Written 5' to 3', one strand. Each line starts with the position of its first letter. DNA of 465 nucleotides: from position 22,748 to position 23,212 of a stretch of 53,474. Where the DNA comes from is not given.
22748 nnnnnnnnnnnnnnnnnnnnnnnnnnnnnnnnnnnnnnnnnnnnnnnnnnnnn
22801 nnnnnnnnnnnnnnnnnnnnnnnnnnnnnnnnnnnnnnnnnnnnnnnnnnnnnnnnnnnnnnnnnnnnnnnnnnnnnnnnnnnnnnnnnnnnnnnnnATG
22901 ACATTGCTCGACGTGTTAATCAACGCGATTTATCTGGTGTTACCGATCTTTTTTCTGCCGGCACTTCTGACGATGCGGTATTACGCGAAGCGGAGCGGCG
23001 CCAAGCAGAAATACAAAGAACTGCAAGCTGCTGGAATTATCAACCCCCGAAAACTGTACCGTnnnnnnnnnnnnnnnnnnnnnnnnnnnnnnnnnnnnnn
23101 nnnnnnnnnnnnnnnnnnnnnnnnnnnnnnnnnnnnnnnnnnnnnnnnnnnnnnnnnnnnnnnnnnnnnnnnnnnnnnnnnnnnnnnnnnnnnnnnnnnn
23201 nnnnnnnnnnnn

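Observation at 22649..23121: Ambiguous coding in a hairpin-rich interval: two small hydrophobic ORFs compete with the track ORF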

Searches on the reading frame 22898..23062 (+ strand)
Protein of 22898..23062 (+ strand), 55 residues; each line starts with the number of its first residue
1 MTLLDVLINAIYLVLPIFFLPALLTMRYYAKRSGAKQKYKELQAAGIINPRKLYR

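Call 29: find_homologous_proteins(query=A2, max_evalue=0.01)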
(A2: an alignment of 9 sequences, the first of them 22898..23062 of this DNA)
Query A2 (9 sequences) (55 aa, profile of the alignment): 9 proteins with E <= 0.01 among 24 candidates.
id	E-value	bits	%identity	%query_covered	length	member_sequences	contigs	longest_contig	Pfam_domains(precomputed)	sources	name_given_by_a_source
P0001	3.0e-32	128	71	100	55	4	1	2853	-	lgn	-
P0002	4.4e-32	128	76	100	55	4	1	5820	-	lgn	-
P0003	1.6e-31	126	73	100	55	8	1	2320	-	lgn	-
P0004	2.5e-31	125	75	100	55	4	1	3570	-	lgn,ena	-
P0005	3.4e-31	125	100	100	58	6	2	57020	-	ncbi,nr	ncbi:hypothetical protein vBSalMSz_79 [Salmonella phage vB_SalM_Sz]|nr:DEAD/DEAH box helicase [Esche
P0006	2.4e-30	122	76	100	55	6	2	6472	-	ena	-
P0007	3.0e-28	115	73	100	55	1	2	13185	-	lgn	-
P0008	1.5e-25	107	73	100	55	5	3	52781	-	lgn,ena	-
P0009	2.2e-24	103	65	100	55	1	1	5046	-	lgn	-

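Call 31: find_encoding_contigs(protein=P0009, flank=1500, max_places=2)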
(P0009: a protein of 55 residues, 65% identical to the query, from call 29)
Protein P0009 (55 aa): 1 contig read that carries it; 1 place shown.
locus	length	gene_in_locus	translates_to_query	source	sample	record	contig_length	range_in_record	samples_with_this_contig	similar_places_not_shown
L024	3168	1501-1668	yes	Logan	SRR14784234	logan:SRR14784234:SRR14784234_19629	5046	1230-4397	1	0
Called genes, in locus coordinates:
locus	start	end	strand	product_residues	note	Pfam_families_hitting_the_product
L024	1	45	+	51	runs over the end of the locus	-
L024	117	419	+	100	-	-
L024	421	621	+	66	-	-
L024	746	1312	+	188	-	-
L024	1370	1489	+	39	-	-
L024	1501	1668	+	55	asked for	-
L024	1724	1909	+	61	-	-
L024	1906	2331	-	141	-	PF24608:PDDEXK_15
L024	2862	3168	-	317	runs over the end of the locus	?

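Call 32: find_encoding_contigs(protein=P0007, flank=1500, max_places=2)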
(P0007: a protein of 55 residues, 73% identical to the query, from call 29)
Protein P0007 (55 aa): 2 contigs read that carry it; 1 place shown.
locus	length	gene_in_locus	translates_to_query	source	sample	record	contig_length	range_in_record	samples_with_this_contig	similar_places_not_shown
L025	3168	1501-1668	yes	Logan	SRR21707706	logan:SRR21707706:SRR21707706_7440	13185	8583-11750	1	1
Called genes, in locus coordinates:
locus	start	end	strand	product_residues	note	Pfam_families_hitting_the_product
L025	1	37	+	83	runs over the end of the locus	-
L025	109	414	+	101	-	-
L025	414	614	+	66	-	-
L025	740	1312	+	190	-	-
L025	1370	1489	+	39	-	-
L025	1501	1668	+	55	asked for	-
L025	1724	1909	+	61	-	-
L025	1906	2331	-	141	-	PF24608:PDDEXK_15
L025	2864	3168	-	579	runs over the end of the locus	?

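Call 33: find_encoding_contigs(protein=P0006, flank=1500, max_places=2)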
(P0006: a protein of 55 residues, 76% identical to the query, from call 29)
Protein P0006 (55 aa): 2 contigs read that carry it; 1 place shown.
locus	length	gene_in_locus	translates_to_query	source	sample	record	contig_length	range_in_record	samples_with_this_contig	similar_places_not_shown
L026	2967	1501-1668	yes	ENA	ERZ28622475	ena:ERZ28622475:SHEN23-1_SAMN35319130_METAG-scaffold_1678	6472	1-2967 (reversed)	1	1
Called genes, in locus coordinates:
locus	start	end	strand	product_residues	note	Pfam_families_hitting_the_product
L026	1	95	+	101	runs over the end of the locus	-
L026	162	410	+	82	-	-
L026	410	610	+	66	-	-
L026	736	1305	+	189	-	-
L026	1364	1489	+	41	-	-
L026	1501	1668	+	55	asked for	-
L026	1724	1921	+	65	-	-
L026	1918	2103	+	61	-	-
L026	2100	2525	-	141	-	PF24608:PDDEXK_15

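Call 34: find_encoding_contigs(protein=P0003, flank=1500, max_places=2)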
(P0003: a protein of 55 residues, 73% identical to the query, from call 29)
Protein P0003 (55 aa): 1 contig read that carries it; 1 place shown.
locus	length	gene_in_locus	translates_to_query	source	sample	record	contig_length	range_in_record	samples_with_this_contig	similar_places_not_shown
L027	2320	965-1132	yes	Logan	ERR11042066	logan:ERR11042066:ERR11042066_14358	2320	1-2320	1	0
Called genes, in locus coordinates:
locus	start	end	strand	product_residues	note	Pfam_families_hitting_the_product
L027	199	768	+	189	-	-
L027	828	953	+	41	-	-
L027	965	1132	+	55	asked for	-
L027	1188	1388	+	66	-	-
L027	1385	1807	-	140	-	PF24608:PDDEXK_15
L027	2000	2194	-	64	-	-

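Call 35: find_encoding_contigs(protein=P0002, flank=1500, max_places=2)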
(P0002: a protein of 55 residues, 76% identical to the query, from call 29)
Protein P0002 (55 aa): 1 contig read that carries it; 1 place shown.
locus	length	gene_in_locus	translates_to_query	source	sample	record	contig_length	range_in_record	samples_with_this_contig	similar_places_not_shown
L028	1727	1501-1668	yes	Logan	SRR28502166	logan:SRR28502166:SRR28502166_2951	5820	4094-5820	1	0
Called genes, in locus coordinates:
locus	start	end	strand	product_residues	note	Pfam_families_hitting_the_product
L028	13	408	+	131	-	-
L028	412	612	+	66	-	-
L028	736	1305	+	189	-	-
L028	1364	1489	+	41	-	-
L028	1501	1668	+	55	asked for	-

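Call 36: find_encoding_contigs(protein=P0004, flank=1500, max_places=2)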
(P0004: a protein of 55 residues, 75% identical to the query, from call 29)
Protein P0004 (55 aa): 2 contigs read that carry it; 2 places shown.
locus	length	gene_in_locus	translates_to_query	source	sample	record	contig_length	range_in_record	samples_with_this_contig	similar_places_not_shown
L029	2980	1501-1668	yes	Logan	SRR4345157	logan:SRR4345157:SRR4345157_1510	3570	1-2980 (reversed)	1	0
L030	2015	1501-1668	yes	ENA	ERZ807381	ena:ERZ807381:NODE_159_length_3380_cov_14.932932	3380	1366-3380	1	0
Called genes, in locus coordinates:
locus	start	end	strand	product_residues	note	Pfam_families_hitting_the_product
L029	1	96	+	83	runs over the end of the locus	-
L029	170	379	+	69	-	-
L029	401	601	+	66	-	-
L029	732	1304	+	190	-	-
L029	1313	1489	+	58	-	-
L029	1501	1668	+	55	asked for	-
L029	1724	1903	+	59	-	-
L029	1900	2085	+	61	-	-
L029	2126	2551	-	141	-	PF24608:PDDEXK_15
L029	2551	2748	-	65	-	-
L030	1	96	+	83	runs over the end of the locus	-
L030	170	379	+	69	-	-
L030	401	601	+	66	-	-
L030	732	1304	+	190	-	-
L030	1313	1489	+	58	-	-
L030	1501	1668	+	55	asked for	-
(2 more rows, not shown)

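Call 37: find_encoding_contigs(protein=P0008, flank=1500, max_places=3)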
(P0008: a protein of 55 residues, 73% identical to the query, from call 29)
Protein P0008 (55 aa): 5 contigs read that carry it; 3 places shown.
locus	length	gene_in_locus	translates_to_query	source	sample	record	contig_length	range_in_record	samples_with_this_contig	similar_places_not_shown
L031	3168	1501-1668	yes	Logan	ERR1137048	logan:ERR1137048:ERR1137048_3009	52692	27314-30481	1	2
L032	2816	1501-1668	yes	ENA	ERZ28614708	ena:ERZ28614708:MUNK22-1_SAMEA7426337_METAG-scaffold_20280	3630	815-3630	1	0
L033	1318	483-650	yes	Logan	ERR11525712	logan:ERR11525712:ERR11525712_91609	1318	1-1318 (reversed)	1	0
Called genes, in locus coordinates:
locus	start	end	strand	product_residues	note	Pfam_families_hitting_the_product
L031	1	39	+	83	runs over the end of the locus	-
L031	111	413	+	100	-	-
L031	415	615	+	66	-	-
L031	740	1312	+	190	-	-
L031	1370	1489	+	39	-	-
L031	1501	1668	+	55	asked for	-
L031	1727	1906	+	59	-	-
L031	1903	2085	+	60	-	-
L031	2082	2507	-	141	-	PF24608:PDDEXK_15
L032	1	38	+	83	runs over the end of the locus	-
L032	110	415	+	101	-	-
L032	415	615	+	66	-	-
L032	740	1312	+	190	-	-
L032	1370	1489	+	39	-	-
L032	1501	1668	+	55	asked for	-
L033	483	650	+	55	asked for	-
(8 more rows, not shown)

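Call 53: search_protein_families(library=phrogs, proteins=[window:22898-23062:+], max_evalue=0.01)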
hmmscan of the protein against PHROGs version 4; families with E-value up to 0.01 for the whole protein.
window:22898-23062:+ (55 aa): 1 family
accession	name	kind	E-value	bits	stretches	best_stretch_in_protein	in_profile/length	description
phrog_28081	-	unknown function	4.8e-42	142.7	1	1-55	1-55/55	-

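Call 54: search_protein_families(library=pfam, proteins=[window:22898-23062:+], max_evalue=0.1)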
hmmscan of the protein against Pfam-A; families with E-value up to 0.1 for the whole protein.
window:22898-23062:+ (55 aa): 0 families

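Call 80: predict_structure(alignment_id=A5)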
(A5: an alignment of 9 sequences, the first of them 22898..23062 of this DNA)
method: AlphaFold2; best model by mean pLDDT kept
length: 55 residues; sequences in the alignment: 9
mean_pLDDT: 81.4   pTM: 0.39
mean pLDDT of the five models: 81.4, 76.8, 76.6, 76.5, 75.7
residues with pLDDT >= 90: 1; 70-90: 46; 50-70: 8; < 50: 0
segments of 3 or more residues with pLDDT < 50: none
pLDDT, mean of each block of 10 residues (from residue 1): 87 86 86 81 76 61
secondary structure, 60 per line:
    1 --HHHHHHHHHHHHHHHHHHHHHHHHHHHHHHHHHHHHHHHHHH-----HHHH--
elements in order: H3-44 H50-53

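Call 93: search_dna_similar(query=window:22898-23062:+, collection=phages, mode=protein, max_evalue=0.01, rows=spread, max_rows=12)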
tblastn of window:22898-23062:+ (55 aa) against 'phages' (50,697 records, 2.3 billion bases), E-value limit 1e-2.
Records with a match: 62; places in all: 64; records where one place covers at least 80% of the query: 62.
Best place of each record, by identity: >=99% 40; 95-99% 6; 80-90% 1; 60-80% 15.
By first word of the organism name: Salmonella 46; Escherichia 11; Klebsiella 2; Phage 1; Listeria 1; Erwinia 1.
By host as written in the record: Salmonella enterica subsp. enterica serovar Enteritidis PT1 14; - 6; Salmonella enterica 5; Escherichia coli 3; Salmonella sp. 3; Salmonella enterica subsp. enterica serovar Enteritidis ST11 3; Salmonella enterica Infantis 2; Salmonella enterica subsp. enterica serovar Bredney 2; and 20 more.
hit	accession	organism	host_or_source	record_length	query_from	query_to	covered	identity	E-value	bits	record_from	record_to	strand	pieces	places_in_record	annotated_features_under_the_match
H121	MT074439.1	Salmonella phage birk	Salmonella enterica subsp. enterica ...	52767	1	55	100%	100.0%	2e-28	110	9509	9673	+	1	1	hypothetical protein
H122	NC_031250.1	Salmonella phage BP63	Salmonella enterica Infantis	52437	1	55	100%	100.0%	2e-28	110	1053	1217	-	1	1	hypothetical protein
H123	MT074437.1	Salmonella phage nenneke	Salmonella enterica subsp. enterica ...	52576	1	55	100%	100.0%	2e-28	110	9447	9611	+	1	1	hypothetical protein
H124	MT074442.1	Salmonella phage ciri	Salmonella enterica subsp. enterica ...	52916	1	55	100%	100.0%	2e-28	110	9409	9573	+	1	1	hypothetical protein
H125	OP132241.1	Salmonella phage SE-SHZ-R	Salmonella enterica subsp. enterica ...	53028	1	55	100%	100.0%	2e-28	110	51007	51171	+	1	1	hypothetical protein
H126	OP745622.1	Salmonella phage SB2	Salmonella sp.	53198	1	55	100%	100.0%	2e-28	110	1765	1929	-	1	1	hypothetical protein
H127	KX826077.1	Salmonella phage UPF_BP2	Salmonella enterica subsp. enterica ...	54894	1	55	100%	100.0%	2e-28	110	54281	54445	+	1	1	hypothetical protein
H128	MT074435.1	Salmonella phage brorfarstad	Salmonella enterica subsp. enterica ...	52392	1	55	100%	98.2%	5e-28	108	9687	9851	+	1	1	hypothetical protein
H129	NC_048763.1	Salmonella phage SE13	sewage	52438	1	55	100%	96.4%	1e-27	107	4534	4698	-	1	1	hypothetical protein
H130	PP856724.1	Salmonella phage vB_SEnST11_KE25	Salmonella enterica subsp. enterica ...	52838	1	55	100%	74.5%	1e-19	85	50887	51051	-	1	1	hypothetical protein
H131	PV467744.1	Salmonella phage PK3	Salmonella sp.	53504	1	55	100%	69.1%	6e-18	80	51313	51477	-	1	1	none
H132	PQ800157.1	Klebsiella phage Kpn_R1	Klebsiella pneumoniae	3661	1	55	100%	67.3%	7e-17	77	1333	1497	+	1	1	record has no annotation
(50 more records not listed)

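Call 94: search_protein_families(library=ncbifam, proteins=[window:22898-23062:+], max_evalue=1)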
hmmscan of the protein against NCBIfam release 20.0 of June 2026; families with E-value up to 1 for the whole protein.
window:22898-23062:+ (55 aa): 0 families

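Call 96: search_solved_structures(query=A5, max_evalue=10)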
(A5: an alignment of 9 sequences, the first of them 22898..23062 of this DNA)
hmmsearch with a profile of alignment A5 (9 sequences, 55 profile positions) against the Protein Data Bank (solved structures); distinct sequences matched with E-value up to 10: 1.
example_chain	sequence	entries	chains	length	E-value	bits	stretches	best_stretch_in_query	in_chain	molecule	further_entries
1t0f_C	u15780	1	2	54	1.6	12.1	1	27-48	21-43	Transposon Tn7 transposition protein tnsC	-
